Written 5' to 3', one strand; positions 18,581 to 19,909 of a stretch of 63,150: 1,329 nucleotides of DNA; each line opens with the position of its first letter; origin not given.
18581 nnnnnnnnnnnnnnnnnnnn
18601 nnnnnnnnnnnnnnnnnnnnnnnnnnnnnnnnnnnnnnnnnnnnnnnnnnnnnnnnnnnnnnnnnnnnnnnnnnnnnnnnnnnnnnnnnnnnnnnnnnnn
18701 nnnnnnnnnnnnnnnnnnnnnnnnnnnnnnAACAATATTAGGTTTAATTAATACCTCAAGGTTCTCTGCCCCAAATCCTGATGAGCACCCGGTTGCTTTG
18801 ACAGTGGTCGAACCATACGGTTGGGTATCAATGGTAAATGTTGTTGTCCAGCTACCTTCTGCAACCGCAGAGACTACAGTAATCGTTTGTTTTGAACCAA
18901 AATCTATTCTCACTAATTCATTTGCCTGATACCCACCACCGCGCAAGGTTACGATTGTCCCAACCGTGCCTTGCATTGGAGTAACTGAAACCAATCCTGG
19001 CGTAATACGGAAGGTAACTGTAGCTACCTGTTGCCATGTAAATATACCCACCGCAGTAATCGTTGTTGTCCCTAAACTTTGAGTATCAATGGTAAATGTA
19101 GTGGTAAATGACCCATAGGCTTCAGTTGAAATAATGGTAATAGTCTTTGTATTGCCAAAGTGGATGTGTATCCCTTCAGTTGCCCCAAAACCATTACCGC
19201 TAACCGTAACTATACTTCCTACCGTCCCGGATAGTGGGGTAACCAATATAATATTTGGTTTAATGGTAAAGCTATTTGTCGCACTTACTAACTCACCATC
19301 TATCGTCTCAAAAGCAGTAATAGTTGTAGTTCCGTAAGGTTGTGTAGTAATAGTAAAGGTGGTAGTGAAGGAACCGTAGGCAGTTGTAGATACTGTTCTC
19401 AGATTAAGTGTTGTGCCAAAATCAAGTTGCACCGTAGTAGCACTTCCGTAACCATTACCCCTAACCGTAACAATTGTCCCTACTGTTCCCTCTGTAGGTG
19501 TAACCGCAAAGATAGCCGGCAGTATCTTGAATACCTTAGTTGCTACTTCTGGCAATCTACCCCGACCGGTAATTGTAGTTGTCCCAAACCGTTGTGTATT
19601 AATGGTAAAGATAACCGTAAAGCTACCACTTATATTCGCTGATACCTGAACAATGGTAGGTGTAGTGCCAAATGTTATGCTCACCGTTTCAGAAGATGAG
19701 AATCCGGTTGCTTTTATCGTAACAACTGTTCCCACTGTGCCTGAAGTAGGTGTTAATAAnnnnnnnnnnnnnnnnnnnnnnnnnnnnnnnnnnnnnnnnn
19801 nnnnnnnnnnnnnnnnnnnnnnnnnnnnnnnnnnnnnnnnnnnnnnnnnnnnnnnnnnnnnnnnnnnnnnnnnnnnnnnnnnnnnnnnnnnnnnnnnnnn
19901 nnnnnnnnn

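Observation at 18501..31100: Second super-repeat family in at least 2.2 copies, with a clean whole-domain (270 nt) gain or loss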

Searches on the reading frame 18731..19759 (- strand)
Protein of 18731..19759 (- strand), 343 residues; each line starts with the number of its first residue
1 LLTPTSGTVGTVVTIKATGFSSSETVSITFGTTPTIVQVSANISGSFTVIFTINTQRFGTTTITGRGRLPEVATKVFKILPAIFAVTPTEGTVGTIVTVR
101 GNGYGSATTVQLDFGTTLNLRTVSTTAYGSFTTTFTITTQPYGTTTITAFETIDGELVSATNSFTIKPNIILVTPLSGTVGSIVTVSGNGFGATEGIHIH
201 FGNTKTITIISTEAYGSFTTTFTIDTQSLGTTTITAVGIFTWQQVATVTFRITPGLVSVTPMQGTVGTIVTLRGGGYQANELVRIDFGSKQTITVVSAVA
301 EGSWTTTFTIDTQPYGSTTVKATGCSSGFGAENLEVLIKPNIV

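Call 42: search_protein_families(library=pfam, proteins=[window:18731-19759:-], max_evalue=0.01)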
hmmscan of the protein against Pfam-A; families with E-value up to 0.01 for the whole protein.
window:18731-19759:- (343 aa): 1 family
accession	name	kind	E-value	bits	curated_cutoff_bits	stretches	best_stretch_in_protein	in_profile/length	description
PF22633.2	F5_F8_type_C_2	-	0.0039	18.2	27.8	0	277-323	16-66/91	NedA-like, galactose-binding domain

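Call 43: search_solved_structures(query=window:18731-19759:-, max_evalue=0.01, show_alignments=1)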
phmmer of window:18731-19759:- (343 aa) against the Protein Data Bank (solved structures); distinct sequences matched with E-value up to 0.01: 0.

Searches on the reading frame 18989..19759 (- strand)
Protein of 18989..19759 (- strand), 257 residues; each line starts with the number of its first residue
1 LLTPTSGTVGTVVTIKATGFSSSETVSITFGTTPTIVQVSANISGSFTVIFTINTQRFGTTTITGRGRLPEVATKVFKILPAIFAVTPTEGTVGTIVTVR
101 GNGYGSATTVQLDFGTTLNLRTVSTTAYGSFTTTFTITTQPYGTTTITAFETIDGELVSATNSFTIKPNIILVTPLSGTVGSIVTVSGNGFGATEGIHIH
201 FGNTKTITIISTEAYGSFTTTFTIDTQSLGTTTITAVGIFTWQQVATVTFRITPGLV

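Call 55: predict_structure(alignment_id=A1)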
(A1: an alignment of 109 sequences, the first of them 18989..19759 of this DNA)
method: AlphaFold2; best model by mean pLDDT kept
length: 257 residues; sequences in the alignment: 109
mean_pLDDT: 96.5   pTM: 0.87
mean pLDDT of the five models: 96.5, 95.9, 95.8, 94.9, 94.5
residues with pLDDT >= 90: 244; 70-90: 13; 50-70: 0; < 50: 0
segments of 3 or more residues with pLDDT < 50: none
pLDDT, mean of each block of 10 residues (from residue 1): 98 98 97 93 98 97 96 98 98 98 98 94 97 97 98 97 98 98 98 96 90 96 96 96 94 92
secondary structure, 60 per line:
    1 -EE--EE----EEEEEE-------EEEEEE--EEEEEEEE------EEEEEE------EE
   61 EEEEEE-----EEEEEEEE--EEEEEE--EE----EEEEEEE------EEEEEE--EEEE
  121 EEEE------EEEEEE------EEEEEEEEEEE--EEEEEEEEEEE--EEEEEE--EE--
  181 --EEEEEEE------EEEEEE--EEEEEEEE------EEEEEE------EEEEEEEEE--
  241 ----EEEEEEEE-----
elements in order: E12-17 E25-30 E33-40 E47-52 E59-66 E72-79 E82-87 E96-102 E109-114 E117-124 E131-136 E143-153 E156-166 E169-174 E183-189 E196-201 E204-211 E218-223 E230-238 E245-252

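Call 59: fold_search(model_id=the predicted structure, library=pdb)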
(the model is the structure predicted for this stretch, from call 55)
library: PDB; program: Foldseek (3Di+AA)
matches with E <= 10: 1622; with E <= 0.001: 278
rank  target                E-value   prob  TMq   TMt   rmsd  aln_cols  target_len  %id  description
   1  5irb_A                2.1e-07  1.00  0.24  0.21  20.0       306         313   12  Structural insight into host cell surface retention of a 1.5-MDa bacterial ice-binding adhesin (released 2017-07-19)
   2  8coe_C                2.8e-07  1.00  0.28  0.15  15.7       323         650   15  complement C5 in complex with the LCP0195 nanobody (released 2024-01-03)
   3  5hcc_B                3.0e-07  1.00  0.26  0.14  15.8       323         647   15  Ternary complex of human Complement C5 with Ornithodoros moubata OmCI and Dermacentor andersoni RaCI3. (released 2016-03-30)
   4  7sqc_2B               3.0e-07  1.00  0.23  0.10  17.2       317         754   11  Ciliary C1 central pair apparatus isolated from Chlamydomonas reinhardtii (released 2022-04-13)
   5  3g6j_A                3.2e-07  1.00  0.30  0.16  15.8       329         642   16  C3b in complex with a C3b specific Fab (released 2009-03-10)
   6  5jpm_A                3.2e-07  1.00  0.28  0.13  19.8       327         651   13  Structure of the complex of human complement C4 with MASP-2 rebuilt using iMDFF (released 2016-08-10)
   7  2ice_A                4.1e-07  1.00  0.28  0.14  18.9       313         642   18  CRIg bound to C3c (released 2006-11-07)
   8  7q60                  4.9e-07  1.00  0.29  0.08  17.8       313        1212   16  Structure of TEV cleaved A2ML1 (A2ML1-TE) (released 2022-04-20)
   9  7sqc_F0               4.9e-07  1.00  0.24  0.21  14.8       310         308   12  Ciliary C1 central pair apparatus isolated from Chlamydomonas reinhardtii (released 2022-04-13)
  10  7sqc_O0               6.0e-07  1.00  0.24  0.08  16.2       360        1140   13  Ciliary C1 central pair apparatus isolated from Chlamydomonas reinhardtii (released 2022-04-13)
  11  3pvm_A                6.6e-07  1.00  0.29  0.07  15.9       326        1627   15  Structure of Complement C5 in Complex with CVF (released 2011-01-19)
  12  4oia_A                6.9e-07  1.00  0.32  0.25  13.5       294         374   15  Crystal Structure of ICAM-5 D1-D4 ectodomain fragment, Space Group P4322 (released 2014-07-16)
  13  7ad6_B                8.0e-07  1.00  0.27  0.14  15.8       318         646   16  Crystal structure of human complement C5 in complex with the K92 bovine knob domain peptide. (released 2021-03-10)
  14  7sqc_2A               8.8e-07  1.00  0.23  0.10  17.8       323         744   10  Ciliary C1 central pair apparatus isolated from Chlamydomonas reinhardtii (released 2022-04-13)
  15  2wii_A                9.2e-07  1.00  0.29  0.16  15.6       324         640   15  Complement C3b in complex with factor H domains 1-4 (released 2009-06-09)
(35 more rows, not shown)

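Call 70: search_protein_families(library=pfam, alignment_id=A1, max_evalue=0.01)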
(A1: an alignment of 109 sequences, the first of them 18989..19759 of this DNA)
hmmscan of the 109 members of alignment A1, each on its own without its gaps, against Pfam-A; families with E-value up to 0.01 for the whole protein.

A. member 1, window:18989-19759:- (257 aa): 0 families

B. families by the number of members that match (of 109 scanned): 18 families
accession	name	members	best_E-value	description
PF01833.30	TIG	21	6.2e-14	IPT/TIG domain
PF22633.2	F5_F8_type_C_2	13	1.2e-05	NedA-like, galactose-binding domain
PF17936.7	Big_6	6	7.9e-05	Bacterial Ig domain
PF07705.17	CARDB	5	0.00035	CARDB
PF00754.31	F5_F8_type_C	4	0.00055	F5/8 type C domain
PF25230.1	DUF7846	3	0.00021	Domain of unknown function (DUF7846)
PF22579.2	Cbm74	2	0.00087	Carbohydrate binding module-like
PF07151.18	DUF1391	2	0.0014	Protein of unknown function (DUF1391)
PF24801.1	FNIII-A_GpJ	2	0.0019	Tip attachment protein J,FNIII-A domain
PF24789.1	SAC9_GBDL_2nd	2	0.002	SAC9 second GBDL domain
PF22583.2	UPF0425_C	1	3.6e-05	UPF0425 C-terminal domain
PF16392.11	DUF5001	1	0.00026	Ig-like domain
PF13568.12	OMP_b-brl_2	1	0.0011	Outer membrane protein beta-barrel domain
PF22764.1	E217_Gp32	1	0.0012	Tail fiber protein gp32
PF12733.13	Cadherin-like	1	0.002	Cadherin-like beta sandwich domain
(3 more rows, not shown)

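Call 71: search_solved_structures(query=A1, max_evalue=0.01)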
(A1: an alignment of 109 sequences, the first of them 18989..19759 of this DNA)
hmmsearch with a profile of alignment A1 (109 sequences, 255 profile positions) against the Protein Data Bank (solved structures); distinct sequences matched with E-value up to 0.01: 1.
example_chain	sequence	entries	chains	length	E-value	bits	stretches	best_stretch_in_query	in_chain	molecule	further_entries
1cyg_A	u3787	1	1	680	0.0033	19.6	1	86-209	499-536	CYCLODEXTRIN GLUCANOTRANSFERASE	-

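Call 77: search_protein_representatives(alignment_id=A1)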
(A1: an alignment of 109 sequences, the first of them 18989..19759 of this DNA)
Query: 109 sequences, 255 profile positions. Proteins with E-value up to 0.001 (for the whole library): 11328; up to 1e-10: 4778; up to 1e-30: 1412. The best 150 are listed.
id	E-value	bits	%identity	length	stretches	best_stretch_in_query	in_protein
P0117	0.0e+00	2434.3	-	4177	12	2-255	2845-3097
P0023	0.0e+00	2347.1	-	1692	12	2-254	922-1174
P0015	0.0e+00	2341.1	-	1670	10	2-255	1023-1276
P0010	0.0e+00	2321.6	-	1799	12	2-255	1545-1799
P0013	0.0e+00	2228.8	-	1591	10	2-254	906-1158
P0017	0.0e+00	2173.6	-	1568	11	2-255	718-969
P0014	0.0e+00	2103.2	-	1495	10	2-255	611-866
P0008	0.0e+00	2093.4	-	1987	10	2-255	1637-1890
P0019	0.0e+00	1989.5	-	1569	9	2-254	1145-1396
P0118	0.0e+00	1822.7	-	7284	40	2-253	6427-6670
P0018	0.0e+00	1780.0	-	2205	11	2-245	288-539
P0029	0.0e+00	1733.0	-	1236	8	2-255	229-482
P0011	0.0e+00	1704.6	-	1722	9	1-254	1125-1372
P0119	0.0e+00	1699.1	-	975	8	3-254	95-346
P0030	0.0e+00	1686.8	-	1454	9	2-242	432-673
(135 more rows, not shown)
